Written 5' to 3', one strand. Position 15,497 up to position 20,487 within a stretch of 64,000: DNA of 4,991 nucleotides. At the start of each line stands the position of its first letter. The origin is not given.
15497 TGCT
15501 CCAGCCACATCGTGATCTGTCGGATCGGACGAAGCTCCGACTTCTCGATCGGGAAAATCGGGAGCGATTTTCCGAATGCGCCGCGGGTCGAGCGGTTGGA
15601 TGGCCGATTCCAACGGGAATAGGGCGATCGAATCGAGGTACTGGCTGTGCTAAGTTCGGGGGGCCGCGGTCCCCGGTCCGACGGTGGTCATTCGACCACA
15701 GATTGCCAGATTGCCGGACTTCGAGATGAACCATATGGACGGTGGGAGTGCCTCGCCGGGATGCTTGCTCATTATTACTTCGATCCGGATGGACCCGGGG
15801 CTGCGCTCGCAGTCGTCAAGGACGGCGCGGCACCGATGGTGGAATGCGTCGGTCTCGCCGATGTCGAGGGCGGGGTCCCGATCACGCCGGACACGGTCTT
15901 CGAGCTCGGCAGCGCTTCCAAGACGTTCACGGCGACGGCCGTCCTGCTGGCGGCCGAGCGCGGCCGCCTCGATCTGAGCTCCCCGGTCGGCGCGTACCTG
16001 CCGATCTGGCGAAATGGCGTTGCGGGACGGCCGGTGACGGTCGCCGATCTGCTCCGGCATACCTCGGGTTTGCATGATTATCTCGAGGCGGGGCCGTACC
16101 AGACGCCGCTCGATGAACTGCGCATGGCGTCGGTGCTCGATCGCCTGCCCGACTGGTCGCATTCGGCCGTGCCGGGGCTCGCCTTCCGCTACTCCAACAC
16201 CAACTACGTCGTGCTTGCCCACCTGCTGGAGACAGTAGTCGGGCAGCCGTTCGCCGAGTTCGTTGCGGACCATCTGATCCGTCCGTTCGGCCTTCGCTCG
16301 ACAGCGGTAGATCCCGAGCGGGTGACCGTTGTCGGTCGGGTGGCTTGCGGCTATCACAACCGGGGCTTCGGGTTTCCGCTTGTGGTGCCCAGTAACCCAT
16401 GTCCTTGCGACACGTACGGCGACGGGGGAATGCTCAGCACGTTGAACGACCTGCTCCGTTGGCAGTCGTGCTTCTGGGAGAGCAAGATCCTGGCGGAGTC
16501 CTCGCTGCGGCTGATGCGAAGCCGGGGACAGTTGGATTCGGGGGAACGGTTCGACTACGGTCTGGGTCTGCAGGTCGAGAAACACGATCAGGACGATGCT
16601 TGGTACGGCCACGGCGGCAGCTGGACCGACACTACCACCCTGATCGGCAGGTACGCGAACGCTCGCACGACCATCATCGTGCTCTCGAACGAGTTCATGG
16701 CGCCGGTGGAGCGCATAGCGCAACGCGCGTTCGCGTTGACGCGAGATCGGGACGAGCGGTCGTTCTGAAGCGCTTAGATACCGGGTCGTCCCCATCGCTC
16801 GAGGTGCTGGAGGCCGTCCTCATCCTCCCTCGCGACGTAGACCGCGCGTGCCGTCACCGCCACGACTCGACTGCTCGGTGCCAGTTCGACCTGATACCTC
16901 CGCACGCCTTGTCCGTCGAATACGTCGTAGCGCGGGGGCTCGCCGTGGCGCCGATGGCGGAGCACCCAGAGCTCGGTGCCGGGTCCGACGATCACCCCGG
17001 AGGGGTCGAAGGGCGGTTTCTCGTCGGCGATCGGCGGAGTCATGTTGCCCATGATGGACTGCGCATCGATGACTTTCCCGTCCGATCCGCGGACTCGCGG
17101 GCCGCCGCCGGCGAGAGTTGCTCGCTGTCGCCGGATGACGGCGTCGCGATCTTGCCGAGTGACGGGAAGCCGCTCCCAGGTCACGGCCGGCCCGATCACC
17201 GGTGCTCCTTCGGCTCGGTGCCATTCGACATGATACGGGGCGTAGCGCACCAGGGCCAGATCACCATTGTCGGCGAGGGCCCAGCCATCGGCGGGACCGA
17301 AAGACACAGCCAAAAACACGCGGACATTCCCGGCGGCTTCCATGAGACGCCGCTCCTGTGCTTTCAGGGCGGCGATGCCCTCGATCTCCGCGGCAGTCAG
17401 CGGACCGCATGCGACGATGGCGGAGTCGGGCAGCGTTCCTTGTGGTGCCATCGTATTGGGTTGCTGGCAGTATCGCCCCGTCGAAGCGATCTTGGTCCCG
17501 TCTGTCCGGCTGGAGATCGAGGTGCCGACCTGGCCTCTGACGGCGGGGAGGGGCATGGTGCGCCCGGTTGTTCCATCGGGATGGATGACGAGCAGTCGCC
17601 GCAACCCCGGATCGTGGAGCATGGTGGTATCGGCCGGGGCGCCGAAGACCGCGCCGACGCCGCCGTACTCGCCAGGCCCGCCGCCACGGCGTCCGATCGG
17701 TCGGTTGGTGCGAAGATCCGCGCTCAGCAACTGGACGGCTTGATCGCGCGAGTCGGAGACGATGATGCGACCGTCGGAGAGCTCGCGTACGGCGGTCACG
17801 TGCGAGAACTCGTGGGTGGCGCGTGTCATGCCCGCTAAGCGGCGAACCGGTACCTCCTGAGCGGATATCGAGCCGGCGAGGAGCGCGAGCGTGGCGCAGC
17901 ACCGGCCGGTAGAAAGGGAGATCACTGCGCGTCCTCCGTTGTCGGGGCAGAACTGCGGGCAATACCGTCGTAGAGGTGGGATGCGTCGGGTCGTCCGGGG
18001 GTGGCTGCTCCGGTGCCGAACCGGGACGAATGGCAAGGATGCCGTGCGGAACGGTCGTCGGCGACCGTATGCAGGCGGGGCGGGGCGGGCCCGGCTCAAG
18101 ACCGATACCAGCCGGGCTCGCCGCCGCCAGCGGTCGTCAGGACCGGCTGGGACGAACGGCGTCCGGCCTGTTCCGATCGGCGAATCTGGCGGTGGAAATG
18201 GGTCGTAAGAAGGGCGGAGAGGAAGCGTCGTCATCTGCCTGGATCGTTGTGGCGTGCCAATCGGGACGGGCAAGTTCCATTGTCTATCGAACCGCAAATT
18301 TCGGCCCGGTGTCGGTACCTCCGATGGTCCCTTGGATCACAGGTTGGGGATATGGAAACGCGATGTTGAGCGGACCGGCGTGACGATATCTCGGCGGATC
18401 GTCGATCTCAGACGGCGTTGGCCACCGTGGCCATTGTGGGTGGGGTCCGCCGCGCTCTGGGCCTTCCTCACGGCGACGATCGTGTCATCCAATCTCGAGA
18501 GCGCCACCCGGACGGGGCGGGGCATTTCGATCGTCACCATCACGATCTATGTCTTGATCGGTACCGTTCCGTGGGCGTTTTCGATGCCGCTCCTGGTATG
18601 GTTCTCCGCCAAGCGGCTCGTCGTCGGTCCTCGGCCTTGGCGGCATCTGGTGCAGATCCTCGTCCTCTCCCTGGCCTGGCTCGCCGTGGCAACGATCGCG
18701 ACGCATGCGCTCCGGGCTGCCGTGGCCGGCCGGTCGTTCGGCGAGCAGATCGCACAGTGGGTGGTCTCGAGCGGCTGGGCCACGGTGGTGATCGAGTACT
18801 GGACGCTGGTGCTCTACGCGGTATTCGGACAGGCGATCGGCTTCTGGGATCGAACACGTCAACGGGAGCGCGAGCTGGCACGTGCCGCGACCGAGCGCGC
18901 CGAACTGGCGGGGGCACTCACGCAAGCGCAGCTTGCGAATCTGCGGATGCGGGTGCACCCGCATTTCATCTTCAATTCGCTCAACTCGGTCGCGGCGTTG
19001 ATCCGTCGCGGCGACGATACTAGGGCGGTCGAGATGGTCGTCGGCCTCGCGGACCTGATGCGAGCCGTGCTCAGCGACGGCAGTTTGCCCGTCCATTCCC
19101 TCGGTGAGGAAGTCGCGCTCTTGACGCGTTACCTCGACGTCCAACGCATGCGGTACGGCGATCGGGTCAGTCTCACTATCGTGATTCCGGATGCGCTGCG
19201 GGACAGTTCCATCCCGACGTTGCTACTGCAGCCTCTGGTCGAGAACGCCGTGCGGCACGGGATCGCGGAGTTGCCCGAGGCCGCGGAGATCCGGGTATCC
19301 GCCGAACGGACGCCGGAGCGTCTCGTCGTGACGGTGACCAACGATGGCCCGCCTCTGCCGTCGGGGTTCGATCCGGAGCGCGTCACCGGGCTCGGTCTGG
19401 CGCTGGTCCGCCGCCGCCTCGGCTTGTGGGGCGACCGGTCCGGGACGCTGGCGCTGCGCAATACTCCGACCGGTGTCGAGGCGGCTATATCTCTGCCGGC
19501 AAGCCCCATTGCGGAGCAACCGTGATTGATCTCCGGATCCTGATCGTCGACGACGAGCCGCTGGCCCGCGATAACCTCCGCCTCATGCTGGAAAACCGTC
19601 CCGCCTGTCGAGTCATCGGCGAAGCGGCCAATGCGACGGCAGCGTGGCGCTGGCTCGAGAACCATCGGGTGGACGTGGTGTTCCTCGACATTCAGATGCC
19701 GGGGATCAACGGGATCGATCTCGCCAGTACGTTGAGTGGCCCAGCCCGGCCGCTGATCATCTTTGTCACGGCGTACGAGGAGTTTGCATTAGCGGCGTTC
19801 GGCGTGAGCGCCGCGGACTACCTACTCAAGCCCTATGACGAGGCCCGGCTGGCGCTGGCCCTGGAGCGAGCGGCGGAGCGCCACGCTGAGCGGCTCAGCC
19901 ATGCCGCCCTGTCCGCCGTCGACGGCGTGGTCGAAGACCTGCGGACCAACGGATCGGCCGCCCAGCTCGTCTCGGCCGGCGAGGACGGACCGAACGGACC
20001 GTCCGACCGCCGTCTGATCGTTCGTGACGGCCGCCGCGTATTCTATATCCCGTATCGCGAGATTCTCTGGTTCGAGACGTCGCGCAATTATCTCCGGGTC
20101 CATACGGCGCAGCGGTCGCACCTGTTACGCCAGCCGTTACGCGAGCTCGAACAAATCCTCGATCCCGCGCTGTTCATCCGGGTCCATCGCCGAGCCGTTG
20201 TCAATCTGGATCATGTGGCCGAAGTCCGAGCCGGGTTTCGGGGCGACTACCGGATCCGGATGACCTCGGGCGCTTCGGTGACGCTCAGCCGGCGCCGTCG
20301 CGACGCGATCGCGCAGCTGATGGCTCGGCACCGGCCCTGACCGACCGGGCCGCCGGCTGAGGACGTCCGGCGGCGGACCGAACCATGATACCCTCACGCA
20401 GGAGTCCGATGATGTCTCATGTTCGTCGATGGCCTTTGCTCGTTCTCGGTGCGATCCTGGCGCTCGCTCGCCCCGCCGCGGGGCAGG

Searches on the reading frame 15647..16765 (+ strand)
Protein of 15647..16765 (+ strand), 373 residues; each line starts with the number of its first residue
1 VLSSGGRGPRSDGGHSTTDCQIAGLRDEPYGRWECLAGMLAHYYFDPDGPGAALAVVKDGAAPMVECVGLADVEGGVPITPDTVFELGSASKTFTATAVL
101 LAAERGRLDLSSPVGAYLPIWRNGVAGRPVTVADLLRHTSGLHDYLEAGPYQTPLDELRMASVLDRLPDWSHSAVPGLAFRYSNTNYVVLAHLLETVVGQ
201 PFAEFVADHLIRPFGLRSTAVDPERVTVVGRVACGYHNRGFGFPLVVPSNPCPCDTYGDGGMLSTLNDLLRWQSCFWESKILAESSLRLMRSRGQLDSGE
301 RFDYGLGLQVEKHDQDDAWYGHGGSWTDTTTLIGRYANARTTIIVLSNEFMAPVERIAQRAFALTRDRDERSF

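Call 13: search_protein_families(library=pfam, proteins=[window:15647-16765:+], max_evalue=0.001)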
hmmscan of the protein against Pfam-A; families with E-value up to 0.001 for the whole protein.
window:15647-16765:+ (373 aa): 1 family
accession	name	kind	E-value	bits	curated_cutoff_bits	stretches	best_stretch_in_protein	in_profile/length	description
PF00144.29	Beta-lactamase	-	2.5e-64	218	27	1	48-357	13-318/329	Beta-lactamase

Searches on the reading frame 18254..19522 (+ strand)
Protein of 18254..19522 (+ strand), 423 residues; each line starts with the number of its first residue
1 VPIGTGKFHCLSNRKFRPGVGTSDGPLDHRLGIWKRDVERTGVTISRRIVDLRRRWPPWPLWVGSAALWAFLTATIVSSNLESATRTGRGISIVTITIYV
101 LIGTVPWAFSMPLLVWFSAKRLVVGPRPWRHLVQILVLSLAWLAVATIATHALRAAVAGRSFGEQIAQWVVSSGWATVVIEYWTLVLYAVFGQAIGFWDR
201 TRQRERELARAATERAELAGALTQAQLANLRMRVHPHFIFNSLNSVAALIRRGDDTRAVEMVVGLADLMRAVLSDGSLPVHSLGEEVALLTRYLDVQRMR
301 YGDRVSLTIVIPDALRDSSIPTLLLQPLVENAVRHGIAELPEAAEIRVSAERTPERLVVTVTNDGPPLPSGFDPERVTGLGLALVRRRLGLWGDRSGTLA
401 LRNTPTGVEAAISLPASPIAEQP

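Call 64: search_protein_families(library=pfam, proteins=[window:18254-19522:+], max_evalue=0.01)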
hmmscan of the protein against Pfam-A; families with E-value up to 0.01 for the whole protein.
window:18254-19522:+ (423 aa): 3 families
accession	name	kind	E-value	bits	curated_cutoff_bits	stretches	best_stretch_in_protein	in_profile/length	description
PF06580.19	His_kinase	-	3.1e-21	75.9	25.2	1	225-305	1-81/81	Histidine kinase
PF02518.31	HATPase_c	-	2.3e-08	34.9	26.4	1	322-415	7-108/111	Histidine kinase-, DNA gyrase B-, and HSP90-like ATPase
PF13581.12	HATPase_c_2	-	1.8e-05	25.2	27.4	1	329-387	40-107/127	Histidine kinase-like ATPase domain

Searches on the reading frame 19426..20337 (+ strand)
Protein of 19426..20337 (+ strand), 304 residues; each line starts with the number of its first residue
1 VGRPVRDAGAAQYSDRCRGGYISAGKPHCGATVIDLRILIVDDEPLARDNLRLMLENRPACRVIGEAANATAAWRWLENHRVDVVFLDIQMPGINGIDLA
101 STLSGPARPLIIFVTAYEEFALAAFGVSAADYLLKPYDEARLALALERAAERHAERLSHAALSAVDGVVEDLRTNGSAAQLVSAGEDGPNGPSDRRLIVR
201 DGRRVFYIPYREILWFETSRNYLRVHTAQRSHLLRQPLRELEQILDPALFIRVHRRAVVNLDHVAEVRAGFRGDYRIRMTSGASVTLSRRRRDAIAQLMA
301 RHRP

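Call 64: search_protein_families(library=pfam, proteins=[window:19426-20337:+], max_evalue=0.01)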
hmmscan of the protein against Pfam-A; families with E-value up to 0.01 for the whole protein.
window:19426-20337:+ (304 aa): 2 families
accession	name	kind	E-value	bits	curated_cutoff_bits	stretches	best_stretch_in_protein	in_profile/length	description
PF00072.30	Response_reg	-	6.8e-26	91.1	30.2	1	38-146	1-110/111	Response regulator receiver domain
PF04397.21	LytTR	-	3.8e-23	82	22.6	1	204-299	2-97/98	LytTr DNA-binding domain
